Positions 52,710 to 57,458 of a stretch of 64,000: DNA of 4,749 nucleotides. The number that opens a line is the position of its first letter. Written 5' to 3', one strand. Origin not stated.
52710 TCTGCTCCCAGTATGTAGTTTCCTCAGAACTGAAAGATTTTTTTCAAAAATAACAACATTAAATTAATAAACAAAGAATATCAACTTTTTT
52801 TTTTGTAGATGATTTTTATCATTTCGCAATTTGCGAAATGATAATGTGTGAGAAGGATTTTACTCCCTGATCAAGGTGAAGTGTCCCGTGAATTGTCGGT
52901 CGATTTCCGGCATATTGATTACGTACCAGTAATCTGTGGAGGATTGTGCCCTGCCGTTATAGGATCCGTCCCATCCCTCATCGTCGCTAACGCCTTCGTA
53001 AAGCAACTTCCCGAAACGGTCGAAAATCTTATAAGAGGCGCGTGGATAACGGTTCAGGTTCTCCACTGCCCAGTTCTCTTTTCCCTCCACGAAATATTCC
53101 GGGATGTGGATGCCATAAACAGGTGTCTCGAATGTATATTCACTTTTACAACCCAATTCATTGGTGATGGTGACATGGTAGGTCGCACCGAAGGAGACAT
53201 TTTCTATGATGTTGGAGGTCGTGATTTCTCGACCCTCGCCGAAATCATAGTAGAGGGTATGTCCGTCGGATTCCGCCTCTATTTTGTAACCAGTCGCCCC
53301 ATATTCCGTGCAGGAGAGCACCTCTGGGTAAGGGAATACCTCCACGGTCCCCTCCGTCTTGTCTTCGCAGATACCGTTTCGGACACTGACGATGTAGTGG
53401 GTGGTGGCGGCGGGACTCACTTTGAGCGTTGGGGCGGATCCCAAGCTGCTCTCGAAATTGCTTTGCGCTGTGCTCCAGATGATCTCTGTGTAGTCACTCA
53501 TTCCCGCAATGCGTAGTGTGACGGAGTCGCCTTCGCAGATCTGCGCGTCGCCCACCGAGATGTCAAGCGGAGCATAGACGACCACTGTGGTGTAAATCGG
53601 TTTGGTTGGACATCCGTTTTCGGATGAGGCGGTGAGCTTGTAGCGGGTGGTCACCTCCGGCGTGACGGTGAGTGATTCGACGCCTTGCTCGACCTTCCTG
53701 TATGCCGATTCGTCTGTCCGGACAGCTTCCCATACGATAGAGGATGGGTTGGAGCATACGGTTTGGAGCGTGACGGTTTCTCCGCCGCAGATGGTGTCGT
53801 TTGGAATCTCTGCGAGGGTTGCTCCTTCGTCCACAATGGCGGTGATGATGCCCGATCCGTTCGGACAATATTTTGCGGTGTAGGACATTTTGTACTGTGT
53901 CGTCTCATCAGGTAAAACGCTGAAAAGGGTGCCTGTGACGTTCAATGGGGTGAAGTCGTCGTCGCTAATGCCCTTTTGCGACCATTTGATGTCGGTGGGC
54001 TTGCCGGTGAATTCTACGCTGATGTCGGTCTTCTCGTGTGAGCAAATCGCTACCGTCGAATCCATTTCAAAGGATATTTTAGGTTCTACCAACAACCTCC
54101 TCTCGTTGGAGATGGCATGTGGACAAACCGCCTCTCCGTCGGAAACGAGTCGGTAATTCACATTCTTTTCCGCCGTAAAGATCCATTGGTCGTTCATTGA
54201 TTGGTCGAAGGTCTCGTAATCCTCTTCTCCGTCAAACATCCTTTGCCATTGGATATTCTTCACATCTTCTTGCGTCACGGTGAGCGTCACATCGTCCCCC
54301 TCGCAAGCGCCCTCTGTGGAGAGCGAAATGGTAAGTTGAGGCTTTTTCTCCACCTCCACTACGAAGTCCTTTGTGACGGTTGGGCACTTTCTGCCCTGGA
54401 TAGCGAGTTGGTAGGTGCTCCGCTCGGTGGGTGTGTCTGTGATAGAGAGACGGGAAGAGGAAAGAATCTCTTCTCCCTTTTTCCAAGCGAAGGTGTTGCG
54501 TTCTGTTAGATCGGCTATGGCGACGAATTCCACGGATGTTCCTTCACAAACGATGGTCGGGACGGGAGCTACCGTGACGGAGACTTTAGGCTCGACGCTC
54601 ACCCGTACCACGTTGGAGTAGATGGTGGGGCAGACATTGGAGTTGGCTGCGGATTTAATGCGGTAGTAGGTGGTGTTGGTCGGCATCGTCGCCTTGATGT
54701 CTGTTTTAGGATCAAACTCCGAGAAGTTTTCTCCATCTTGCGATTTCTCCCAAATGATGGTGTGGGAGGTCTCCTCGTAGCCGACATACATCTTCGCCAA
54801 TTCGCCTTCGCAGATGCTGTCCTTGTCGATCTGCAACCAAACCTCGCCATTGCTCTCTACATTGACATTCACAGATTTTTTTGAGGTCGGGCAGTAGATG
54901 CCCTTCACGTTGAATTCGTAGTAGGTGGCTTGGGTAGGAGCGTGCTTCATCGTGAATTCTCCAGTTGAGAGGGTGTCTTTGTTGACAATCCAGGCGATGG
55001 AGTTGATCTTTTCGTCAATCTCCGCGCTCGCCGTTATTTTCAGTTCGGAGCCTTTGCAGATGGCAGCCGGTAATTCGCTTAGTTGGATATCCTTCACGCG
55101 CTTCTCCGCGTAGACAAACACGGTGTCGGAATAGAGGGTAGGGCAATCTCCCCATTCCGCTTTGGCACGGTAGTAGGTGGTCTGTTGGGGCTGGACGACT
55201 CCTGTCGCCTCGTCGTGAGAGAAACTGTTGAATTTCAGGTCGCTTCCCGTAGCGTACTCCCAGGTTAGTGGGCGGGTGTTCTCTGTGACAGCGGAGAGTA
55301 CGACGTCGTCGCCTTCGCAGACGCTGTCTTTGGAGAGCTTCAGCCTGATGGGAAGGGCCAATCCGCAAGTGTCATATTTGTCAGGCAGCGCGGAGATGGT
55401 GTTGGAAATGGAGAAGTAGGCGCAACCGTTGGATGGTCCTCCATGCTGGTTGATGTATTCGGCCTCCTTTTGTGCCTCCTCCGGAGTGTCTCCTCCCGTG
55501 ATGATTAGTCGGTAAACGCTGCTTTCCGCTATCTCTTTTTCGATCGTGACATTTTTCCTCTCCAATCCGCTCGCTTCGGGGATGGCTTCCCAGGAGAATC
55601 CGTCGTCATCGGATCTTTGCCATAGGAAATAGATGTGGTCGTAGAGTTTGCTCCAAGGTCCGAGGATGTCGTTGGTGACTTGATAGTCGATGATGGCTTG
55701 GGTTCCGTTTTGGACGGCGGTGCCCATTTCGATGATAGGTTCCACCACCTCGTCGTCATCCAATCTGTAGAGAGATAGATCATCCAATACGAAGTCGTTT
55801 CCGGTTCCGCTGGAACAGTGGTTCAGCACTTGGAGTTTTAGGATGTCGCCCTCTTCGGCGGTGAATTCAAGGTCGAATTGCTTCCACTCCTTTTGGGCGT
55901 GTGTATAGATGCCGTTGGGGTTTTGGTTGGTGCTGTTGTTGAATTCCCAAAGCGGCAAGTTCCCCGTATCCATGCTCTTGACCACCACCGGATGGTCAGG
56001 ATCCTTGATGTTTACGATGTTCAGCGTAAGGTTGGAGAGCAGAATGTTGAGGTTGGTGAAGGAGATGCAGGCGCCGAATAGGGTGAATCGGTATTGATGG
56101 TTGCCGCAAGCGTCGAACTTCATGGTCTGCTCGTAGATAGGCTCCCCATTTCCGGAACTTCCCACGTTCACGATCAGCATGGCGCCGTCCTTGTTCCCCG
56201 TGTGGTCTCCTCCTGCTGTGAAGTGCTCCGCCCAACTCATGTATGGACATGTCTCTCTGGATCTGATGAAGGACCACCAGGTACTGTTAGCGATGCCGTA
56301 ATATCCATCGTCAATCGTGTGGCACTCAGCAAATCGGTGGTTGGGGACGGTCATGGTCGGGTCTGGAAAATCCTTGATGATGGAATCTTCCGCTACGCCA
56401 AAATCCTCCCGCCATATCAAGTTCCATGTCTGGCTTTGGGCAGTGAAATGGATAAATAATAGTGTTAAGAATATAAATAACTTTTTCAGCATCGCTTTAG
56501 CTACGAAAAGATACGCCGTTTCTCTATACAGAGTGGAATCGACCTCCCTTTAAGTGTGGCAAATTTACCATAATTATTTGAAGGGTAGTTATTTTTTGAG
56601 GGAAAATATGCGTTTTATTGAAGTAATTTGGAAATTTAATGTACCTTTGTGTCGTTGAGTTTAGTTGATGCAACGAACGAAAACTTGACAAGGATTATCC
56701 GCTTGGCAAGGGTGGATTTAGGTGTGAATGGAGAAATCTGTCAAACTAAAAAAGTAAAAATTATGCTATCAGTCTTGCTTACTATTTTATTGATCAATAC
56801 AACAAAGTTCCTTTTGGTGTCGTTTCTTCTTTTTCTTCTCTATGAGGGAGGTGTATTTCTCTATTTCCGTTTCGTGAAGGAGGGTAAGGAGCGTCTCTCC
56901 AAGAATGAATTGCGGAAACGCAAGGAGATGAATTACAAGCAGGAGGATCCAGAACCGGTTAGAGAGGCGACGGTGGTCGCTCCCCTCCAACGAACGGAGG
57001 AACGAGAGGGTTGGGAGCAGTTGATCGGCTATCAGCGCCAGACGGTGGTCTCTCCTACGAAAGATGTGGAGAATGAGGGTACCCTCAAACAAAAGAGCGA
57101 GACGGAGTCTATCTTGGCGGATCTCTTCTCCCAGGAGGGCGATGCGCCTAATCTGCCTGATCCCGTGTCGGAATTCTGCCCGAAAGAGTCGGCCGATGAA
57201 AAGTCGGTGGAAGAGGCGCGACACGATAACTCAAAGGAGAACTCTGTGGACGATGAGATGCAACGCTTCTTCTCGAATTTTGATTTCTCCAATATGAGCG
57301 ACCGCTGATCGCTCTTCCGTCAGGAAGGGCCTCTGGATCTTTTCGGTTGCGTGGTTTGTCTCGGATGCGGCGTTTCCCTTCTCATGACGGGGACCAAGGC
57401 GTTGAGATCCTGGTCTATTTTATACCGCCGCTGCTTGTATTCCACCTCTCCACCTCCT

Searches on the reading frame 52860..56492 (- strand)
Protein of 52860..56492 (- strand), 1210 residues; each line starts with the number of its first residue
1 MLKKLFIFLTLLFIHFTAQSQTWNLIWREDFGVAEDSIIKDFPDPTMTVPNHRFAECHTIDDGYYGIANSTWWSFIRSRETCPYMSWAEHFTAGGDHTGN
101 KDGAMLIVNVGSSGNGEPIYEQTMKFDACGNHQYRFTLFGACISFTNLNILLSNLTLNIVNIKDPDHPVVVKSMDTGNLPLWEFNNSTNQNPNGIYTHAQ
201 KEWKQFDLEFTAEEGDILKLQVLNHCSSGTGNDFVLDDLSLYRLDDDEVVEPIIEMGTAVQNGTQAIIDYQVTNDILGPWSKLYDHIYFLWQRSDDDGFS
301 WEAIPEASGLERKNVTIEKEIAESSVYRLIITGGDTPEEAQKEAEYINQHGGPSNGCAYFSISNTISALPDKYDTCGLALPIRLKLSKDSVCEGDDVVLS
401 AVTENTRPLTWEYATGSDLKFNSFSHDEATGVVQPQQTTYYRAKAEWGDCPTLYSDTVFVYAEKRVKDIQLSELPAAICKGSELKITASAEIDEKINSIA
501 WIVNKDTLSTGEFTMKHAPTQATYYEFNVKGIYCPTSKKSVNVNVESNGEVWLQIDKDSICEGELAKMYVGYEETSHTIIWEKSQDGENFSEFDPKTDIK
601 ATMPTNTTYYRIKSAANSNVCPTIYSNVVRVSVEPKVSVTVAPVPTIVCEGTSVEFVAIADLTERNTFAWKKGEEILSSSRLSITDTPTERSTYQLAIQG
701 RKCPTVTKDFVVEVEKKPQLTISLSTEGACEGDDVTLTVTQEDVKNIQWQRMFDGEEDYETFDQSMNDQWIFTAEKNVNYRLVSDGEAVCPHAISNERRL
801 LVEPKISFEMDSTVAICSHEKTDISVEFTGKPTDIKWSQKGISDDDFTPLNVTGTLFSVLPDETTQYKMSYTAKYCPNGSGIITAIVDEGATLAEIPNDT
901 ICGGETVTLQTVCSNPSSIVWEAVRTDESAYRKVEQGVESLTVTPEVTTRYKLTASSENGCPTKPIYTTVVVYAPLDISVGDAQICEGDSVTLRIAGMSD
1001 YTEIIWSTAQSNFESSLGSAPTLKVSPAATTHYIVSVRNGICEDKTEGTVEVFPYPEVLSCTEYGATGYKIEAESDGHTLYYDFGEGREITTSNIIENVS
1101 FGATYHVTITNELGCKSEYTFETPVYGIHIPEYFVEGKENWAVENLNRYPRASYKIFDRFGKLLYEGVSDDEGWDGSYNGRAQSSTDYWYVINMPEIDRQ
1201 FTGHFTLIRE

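Call 3: search_protein_families(library=pfam, proteins=[window:52860-56492:-], max_evalue=1)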
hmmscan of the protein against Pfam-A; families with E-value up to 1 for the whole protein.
window:52860-56492:- (1210 aa): 6 families
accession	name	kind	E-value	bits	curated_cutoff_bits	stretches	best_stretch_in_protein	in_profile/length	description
PF19081.6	Ig_7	-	1.6e-17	64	27.3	3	981-1054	8-84/84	Ig-like domain CHU_C associated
PF13585.12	CHU_C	-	5.7e-09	36.4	27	1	1139-1204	16-83/86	CHU_C Type IX secretion signal domain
PF13927.12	Ig_3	-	1.8e-05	25.6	30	1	638-693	3-56/78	Immunoglobulin domain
PF11213.13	DUF3006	-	0.051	14.2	32.3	0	461-494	15-49/67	Protein of unknown function (DUF3006)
PF02741.20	FTR_C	-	0.082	13.4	25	1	606-659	63-112/149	FTR, proximal lobe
PF07679.22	I-set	-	0.15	12.6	23.7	0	639-699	3-61/90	Immunoglobulin I-set domain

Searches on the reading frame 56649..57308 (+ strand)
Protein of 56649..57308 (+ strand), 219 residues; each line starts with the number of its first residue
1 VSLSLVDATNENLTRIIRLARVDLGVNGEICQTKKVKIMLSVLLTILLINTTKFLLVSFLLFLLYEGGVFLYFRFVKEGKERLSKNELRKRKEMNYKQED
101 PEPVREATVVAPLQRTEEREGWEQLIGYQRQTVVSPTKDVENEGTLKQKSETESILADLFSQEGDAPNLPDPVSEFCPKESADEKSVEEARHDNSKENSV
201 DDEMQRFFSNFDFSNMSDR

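Call 3: search_protein_families(library=pfam, proteins=[window:56649-57308:+], max_evalue=1)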
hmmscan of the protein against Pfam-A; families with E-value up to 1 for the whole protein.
window:56649-57308:+ (219 aa): 0 families

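Call 4: search_protein_families(library=ncbifam, proteins=[window:56649-57308:+], max_evalue=1)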
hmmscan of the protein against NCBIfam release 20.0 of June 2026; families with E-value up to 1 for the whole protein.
window:56649-57308:+ (219 aa): 0 families

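Call 5: search_protein_families(library=padloc, proteins=[window:56649-57308:+], max_evalue=1)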
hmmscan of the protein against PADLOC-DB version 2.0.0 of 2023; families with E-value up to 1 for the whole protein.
window:56649-57308:+ (219 aa): 0 families
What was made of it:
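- PADLOC gives no hit for any of the three proteins (call 5).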

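Call 6: search_protein_families(library=phrogs, proteins=[window:56649-57308:+], max_evalue=1)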
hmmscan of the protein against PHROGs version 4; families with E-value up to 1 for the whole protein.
window:56649-57308:+ (219 aa): 1 family
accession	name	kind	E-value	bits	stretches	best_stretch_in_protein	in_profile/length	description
phrog_22153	-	unknown function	0.21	12.5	1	96-118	19-41/71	-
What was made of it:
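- Tried and rejected: Direct family assignment: Pfam, NCBIfam, PADLOC and PHROGs found nothing for the NADase protein, the partner or the TM protein (calls 3-6).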

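Call 92: search_solved_structures(query=A3, max_evalue=10)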
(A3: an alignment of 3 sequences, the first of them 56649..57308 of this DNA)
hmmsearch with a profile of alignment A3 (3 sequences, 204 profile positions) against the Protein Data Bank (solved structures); distinct sequences matched with E-value up to 10: 3.
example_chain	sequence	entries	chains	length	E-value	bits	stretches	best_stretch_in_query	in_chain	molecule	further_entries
4jpn_A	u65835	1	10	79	0.26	14.3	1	43-110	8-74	Minor spike protein H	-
5w9a_A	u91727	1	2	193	0.71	12.9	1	72-143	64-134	Tripartite motif-containing protein 5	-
7q3e_B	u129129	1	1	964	0.8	12.7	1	105-165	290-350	Protein inturned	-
